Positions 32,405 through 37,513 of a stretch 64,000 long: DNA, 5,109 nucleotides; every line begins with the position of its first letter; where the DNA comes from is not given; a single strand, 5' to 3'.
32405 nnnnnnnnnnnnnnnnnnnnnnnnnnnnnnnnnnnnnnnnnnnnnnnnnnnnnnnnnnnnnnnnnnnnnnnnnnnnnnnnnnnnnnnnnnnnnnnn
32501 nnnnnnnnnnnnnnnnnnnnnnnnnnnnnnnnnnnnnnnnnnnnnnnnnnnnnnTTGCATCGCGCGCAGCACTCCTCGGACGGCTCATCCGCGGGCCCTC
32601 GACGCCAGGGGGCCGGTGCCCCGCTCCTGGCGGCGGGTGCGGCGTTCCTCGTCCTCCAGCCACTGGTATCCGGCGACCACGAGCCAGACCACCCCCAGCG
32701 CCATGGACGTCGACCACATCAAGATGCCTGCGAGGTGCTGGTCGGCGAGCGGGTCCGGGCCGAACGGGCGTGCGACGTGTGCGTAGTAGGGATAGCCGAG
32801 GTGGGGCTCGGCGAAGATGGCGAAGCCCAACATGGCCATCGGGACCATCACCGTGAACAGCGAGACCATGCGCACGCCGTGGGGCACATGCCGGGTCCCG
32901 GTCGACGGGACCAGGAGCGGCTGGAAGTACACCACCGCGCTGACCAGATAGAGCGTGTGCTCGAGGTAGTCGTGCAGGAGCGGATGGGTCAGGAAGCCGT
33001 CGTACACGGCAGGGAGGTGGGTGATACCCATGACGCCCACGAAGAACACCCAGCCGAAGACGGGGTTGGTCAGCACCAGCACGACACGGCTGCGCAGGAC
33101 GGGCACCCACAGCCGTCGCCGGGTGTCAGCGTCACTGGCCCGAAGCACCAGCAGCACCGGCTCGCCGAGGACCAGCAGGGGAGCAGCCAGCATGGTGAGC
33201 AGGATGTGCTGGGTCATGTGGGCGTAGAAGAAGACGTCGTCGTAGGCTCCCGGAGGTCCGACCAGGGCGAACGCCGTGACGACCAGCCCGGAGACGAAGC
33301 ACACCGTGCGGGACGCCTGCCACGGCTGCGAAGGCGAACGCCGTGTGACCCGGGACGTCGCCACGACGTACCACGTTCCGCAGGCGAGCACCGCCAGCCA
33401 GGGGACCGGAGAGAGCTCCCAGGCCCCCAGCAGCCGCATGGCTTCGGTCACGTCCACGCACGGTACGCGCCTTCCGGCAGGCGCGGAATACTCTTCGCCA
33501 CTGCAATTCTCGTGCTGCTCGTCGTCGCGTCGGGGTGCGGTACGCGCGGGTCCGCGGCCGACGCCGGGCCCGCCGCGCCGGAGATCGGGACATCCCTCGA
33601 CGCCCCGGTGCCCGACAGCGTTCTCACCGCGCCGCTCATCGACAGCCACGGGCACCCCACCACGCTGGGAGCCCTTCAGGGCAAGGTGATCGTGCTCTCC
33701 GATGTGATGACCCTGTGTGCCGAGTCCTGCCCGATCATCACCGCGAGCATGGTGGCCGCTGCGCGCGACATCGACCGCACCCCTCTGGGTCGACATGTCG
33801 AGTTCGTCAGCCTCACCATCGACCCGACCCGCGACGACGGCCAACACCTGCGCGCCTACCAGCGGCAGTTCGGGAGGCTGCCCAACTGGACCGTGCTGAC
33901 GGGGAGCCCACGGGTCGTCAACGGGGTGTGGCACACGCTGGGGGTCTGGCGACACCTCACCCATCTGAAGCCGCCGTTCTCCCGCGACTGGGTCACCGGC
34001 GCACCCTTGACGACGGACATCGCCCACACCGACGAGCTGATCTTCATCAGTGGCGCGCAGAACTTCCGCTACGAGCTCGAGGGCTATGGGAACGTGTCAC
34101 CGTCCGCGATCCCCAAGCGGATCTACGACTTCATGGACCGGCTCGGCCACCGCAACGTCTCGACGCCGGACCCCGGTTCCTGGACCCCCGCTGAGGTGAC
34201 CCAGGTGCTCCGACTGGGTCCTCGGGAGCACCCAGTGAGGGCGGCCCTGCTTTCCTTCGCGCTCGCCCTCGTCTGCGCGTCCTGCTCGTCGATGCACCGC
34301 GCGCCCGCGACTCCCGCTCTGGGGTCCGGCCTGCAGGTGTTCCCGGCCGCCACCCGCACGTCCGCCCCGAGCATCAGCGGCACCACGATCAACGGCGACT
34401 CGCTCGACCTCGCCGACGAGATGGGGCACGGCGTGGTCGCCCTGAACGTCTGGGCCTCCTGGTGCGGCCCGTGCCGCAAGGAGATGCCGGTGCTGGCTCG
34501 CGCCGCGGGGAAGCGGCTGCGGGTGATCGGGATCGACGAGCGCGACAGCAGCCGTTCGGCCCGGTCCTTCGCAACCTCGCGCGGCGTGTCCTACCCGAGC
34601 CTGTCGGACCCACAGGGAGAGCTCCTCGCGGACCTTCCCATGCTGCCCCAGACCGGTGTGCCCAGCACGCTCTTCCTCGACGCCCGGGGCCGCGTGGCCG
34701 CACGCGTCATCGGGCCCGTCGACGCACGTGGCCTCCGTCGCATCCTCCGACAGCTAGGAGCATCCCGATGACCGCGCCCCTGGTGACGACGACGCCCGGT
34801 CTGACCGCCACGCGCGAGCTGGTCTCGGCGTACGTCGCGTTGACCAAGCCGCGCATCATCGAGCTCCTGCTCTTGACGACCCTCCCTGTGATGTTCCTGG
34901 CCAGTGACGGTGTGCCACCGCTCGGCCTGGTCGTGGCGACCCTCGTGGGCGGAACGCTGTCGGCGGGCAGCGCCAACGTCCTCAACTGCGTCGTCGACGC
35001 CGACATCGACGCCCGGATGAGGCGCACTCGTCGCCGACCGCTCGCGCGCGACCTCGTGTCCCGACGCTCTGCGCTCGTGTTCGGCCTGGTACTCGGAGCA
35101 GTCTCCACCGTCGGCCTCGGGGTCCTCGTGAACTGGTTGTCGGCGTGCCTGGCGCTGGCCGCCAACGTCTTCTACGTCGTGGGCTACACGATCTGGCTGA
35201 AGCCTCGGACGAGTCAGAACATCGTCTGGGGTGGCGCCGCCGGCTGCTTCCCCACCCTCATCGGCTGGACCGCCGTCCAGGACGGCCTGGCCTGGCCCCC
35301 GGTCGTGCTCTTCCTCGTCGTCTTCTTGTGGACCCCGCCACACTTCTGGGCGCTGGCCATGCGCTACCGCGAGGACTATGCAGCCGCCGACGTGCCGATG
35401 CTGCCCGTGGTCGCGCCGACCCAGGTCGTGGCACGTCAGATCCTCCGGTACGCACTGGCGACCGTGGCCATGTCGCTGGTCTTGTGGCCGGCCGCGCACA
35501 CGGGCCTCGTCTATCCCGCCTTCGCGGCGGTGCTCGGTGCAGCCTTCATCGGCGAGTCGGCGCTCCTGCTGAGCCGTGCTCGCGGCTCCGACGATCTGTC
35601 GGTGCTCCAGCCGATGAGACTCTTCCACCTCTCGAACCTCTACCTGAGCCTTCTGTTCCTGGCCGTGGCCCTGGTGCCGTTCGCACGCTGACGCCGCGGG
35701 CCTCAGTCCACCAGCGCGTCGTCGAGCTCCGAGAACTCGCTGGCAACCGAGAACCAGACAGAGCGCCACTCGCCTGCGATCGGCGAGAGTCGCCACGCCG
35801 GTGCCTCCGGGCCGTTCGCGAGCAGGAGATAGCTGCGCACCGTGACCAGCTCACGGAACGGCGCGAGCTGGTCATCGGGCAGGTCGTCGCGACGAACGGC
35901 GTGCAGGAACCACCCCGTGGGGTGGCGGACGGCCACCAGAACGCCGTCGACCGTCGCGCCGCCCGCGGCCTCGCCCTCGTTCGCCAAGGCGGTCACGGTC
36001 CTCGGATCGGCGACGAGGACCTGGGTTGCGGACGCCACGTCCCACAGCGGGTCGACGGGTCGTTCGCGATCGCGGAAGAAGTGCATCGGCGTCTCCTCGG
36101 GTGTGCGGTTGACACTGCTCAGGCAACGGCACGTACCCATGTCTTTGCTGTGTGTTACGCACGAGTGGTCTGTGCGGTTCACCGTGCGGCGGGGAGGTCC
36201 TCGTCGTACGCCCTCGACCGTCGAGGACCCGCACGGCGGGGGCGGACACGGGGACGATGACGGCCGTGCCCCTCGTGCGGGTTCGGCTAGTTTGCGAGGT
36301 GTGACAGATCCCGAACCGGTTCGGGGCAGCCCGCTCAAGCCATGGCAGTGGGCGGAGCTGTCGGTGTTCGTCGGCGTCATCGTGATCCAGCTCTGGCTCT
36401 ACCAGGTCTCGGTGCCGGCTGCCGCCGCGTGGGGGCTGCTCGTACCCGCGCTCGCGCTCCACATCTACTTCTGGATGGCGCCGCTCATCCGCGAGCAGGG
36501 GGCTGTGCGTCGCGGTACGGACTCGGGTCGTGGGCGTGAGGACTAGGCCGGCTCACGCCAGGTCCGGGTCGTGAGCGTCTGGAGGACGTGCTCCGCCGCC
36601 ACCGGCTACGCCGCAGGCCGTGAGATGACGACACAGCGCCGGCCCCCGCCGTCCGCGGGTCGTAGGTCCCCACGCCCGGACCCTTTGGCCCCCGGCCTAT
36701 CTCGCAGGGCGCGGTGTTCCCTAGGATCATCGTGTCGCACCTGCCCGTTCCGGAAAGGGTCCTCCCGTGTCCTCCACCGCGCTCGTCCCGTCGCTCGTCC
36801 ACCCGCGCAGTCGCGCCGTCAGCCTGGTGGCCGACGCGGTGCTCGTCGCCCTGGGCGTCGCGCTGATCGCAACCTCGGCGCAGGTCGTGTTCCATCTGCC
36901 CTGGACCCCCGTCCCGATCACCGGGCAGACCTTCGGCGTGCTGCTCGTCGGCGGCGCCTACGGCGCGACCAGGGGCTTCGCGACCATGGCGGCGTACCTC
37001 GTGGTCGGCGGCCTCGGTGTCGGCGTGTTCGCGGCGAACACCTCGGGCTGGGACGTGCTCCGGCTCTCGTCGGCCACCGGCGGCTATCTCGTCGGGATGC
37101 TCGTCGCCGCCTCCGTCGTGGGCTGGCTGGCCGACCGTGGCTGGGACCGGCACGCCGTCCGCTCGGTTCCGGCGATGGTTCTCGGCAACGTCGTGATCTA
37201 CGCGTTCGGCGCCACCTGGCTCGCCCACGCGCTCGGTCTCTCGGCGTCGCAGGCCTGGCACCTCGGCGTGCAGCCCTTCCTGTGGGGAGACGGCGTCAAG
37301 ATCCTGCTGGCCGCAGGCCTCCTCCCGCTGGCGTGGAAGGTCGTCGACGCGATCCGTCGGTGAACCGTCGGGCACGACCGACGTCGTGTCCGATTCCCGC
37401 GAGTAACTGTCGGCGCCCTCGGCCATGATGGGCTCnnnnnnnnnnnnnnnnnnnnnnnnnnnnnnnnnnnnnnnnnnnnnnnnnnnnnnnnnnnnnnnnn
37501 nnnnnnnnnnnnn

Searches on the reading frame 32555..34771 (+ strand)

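Call 27: search_protein_families(library=ncbifam, proteins=[window:32555-34771:+], max_evalue=0.01)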
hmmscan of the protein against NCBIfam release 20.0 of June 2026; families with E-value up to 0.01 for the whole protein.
window:32555-34771:+ (738 aa): 9 families
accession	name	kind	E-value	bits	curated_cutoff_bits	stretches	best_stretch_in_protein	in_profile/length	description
TIGR00385.1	dsbE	subfamily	1.2e-17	64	123.15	1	621-728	58-164/173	DsbE family thiol:disulfide interchange protein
NF047696.1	ThlDiSintTplARhiz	equivalog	2e-16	60.4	230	1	596-723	69-202/219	thiol:disulfide interchange protein TlpA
NF002854.0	PRK03147.1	subfamily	6.4e-14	52.2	170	1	603-733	41-171/176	thiol-disulfide oxidoreductase ResA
NF011941.0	PRK15412.1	equivalog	1.2e-11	44.4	359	1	627-729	70-170/185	thiol:disulfide interchange protein DsbE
NF041202.1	StoA_CxxC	exception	7.1e-11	42.3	210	1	599-728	28-158/163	endospore biogenesis thiol-disulfide oxidoreductase StoA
NF041054.1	WAxxUGC_long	equivalog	2.1e-06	27.3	300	1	588-714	68-194/354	ResA-like WAxxUGC motif-containing protein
NF008229.0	PRK10996.1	equivalog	5.7e-06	26.1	125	1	572-661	3-91/141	thioredoxin TrxC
TIGR01068.1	thioredoxin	equivalog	4.3e-05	23.6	96.8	1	626-654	15-43/101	thioredoxin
NF006898.0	PRK09381.1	equivalog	0.00069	20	138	1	614-651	10-47/109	thioredoxin TrxA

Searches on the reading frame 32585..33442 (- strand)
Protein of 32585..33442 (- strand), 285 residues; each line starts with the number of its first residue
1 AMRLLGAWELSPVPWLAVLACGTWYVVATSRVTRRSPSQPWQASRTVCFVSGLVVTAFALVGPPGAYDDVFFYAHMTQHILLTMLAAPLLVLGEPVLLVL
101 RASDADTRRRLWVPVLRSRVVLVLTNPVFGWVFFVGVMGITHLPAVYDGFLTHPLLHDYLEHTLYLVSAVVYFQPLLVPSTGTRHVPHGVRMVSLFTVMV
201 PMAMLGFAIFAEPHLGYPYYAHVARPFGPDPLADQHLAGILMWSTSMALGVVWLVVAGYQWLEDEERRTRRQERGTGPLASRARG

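Call 68: search_protein_families(library=pfam, proteins=[window:32585-33442:-], max_evalue=0.001)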
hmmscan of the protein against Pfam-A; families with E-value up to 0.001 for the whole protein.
window:32585-33442:- (285 aa): 1 family
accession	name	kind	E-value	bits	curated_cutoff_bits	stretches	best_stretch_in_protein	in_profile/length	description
PF09678.15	Caa3_CtaG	-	1.5e-59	201.7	27.7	1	24-263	2-236/237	Cytochrome c oxidase caa3 assembly factor (Caa3_CtaG)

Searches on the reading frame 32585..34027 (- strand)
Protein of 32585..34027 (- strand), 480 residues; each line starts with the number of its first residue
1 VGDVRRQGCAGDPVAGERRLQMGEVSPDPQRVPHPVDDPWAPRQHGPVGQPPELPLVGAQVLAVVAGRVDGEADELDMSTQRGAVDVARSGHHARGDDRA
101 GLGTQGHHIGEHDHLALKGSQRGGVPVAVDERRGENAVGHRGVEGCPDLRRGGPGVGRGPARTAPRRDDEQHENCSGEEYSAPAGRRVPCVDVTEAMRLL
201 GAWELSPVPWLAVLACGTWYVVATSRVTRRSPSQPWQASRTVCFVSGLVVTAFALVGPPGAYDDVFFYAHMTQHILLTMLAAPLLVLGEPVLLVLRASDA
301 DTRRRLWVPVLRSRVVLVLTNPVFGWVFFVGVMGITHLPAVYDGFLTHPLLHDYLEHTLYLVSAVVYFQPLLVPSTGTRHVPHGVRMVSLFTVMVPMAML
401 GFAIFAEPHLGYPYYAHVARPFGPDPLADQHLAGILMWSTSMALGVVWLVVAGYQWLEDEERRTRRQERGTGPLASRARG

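Call 3: search_protein_families(library=pfam, proteins=[window:32585-34027:-])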
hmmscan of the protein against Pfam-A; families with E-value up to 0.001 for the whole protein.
window:32585-34027:- (480 aa): 1 family
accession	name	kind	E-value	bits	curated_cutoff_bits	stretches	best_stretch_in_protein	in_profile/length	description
PF09678.15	Caa3_CtaG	-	6.8e-59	199.6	27.7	1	219-458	2-236/237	Cytochrome c oxidase caa3 assembly factor (Caa3_CtaG)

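Call 27: search_protein_families(library=ncbifam, proteins=[window:32585-34027:-], max_evalue=0.01)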
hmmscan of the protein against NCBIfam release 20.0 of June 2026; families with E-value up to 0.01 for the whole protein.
window:32585-34027:- (480 aa): 1 family
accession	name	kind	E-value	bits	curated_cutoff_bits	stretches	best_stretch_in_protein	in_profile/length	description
TIGR02737.1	caa3_CtaG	equivalog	2.1e-13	50.5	279.35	1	206-387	12-184/281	cytochrome c oxidase assembly factor CtaG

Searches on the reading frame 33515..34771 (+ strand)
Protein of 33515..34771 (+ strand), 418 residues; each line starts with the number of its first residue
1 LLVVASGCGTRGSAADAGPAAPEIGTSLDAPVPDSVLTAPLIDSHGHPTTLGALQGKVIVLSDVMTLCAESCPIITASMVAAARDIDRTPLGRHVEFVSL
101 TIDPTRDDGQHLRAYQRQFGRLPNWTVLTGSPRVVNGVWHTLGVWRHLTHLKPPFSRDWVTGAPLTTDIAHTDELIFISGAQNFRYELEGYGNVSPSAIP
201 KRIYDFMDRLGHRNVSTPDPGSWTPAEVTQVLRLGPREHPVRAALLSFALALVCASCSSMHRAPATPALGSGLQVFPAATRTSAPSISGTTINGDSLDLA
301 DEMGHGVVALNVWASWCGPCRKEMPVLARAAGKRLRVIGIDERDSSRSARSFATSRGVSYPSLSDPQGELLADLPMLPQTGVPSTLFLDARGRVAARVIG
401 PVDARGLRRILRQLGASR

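Call 68: search_protein_families(library=pfam, proteins=[window:33515-34771:+], max_evalue=0.001)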
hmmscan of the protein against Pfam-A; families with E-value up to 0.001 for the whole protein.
window:33515-34771:+ (418 aa): 4 families
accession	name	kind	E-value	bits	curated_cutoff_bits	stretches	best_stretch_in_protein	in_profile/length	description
PF00578.27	AhpC-TSA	-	3.7e-16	59.6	26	1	283-396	4-123/124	AhpC/TSA family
PF08534.16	Redoxin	-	3.8e-15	56.4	26.6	1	283-403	5-137/148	Redoxin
PF02630.20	SCO1-SenC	-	1.3e-12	48.3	22.8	1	41-144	6-105/134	SCO1/SenC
PF00085.26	Thioredoxin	-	0.00069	20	23.5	0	307-335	20-48/103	Thioredoxin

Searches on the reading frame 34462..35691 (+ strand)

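Call 3: search_protein_families(library=pfam, proteins=[window:34462-35691:+])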
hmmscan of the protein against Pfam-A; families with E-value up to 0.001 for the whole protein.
window:34462-35691:+ (409 aa): 1 family
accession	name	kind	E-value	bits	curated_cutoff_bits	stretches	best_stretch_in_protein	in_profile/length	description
PF01040.23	UbiA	-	4.1e-64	216.7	34.2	1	136-387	1-245/250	UbiA prenyltransferase family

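Call 27: search_protein_families(library=ncbifam, proteins=[window:34462-35691:+], max_evalue=0.01)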
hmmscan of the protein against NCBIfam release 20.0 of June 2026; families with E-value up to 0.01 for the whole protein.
window:34462-35691:+ (409 aa): 18 families
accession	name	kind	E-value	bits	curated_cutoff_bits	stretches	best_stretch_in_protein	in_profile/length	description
NF003349.0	PRK04375.1-2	equivalog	9.1e-127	422.6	246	1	115-406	19-310/318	heme o synthase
TIGR01473.1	cyoE_ctaB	equivalog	9e-91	304.5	210.3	1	123-404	2-279/281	heme o synthase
NF003348.0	PRK04375.1-1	equivalog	1.1e-51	175.9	285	1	122-400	4-277/292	heme o synthase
TIGR01474.1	ubiA_proteo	equivalog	6e-19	68.6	275.45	1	128-358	11-241/282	4-hydroxybenzoate octaprenyltransferase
NF009524.0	PRK12886.1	equivalog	6.5e-12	45.4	387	1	166-404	53-281/291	prenyltransferase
NF009514.0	PRK12873.1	equivalog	1.3e-11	44.4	246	1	129-356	21-250/297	4-hydroxybenzoate polyprenyltransferase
NF009523.0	PRK12884.1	equivalog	4.8e-10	39.1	269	1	122-380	5-256/279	prenyltransferase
NF009526.0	PRK12888.1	equivalog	1.8e-08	34.2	364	1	140-404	38-291/301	4-hydroxybenzoate octaprenyltransferase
NF009522.0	PRK12883.1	equivalog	1.1e-07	31.7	353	1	122-264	4-143/279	geranylgeranylglycerol-phosphate geranylgeranyltransferase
NF009521.0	PRK12882.1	equivalog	1.6e-07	30.9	296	1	121-249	5-129/280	geranylgeranylglycerol-phosphate geranylgeranyltransferase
NF009515.0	PRK12874.1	equivalog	3e-07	30.1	392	1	171-404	63-285/291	4-hydroxybenzoate polyprenyltransferase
NF041584.1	MqnP_SCO4491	exception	4e-07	30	420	1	154-405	42-280/285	menaquinone biosynthesis prenyltransferase MqnP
NF041586.1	MqnP_DT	exception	8.4e-07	29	430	1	144-404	23-273/277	menaquinone biosynthesis prenyltransferase MqnP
NF041585.1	MqnP_Cj_Hp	exception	1.5e-06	27.9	375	1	171-404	56-278/281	menaquinone biosynthesis prenyltransferase MqnP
TIGR01475.1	ubiA_other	subfamily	2.6e-06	27.1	180.8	1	141-292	22-172/282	UbiA-like polyprenyltransferase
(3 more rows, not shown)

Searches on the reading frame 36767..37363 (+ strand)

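Call 53: search_protein_families(library=pfam, proteins=[window:36767-37363:+], max_evalue=0.00001)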
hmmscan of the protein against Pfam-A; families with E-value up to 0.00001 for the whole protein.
window:36767-37363:+ (198 aa): 1 family
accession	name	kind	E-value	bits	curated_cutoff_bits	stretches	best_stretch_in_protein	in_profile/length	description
PF02632.19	BioY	-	1.8e-34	119.2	25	1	47-190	2-139/140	BioY family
